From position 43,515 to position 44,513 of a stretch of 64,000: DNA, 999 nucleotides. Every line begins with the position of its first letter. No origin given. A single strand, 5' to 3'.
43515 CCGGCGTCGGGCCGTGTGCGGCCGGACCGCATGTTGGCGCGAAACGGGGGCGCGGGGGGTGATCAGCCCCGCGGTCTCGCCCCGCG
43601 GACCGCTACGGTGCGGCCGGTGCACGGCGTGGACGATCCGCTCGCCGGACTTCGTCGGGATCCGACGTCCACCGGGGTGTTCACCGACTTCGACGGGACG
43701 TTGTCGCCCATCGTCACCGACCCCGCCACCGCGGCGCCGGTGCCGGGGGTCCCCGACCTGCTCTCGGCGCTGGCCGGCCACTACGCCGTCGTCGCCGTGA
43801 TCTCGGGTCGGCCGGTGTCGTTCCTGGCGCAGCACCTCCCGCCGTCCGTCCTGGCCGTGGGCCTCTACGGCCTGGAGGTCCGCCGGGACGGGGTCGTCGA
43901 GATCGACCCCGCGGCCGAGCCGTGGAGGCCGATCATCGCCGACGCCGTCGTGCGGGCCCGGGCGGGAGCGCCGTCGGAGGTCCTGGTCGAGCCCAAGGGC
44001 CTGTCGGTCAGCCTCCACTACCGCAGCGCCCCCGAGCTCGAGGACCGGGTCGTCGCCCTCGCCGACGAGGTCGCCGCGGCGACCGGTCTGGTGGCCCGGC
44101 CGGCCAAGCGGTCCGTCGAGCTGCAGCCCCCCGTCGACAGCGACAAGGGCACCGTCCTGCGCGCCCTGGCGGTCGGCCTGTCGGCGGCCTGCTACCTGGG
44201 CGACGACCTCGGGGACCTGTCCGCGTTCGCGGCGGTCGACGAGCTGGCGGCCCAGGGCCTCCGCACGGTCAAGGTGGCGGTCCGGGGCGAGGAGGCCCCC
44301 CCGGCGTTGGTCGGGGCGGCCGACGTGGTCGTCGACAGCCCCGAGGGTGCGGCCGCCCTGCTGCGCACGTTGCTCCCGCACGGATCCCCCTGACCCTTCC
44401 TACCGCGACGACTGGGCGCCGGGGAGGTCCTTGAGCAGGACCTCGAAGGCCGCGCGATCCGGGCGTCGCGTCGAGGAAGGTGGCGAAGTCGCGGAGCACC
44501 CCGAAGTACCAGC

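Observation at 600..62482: Pervasive but uneven reading-frame breaks: assembly indels versus genome decay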

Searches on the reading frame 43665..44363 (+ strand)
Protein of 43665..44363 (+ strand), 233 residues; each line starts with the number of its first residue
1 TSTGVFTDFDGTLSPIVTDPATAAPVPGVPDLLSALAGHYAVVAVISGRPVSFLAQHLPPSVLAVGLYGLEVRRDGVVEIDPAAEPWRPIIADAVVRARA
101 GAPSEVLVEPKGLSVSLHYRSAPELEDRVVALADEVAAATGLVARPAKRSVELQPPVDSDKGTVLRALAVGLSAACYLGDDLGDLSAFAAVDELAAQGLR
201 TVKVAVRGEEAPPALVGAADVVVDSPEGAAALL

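Call 20: search_protein_families(library=pfam, max_evalue=0.01, proteins=[window:43665-44363:+])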
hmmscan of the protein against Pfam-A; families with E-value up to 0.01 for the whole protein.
seq(233 aa): 1 family
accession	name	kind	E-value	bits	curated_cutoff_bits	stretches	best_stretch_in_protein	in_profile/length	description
PF02358.22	Trehalose_PPase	-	2.6e-23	82.8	27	1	6-207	1-219/235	Trehalose-phosphatase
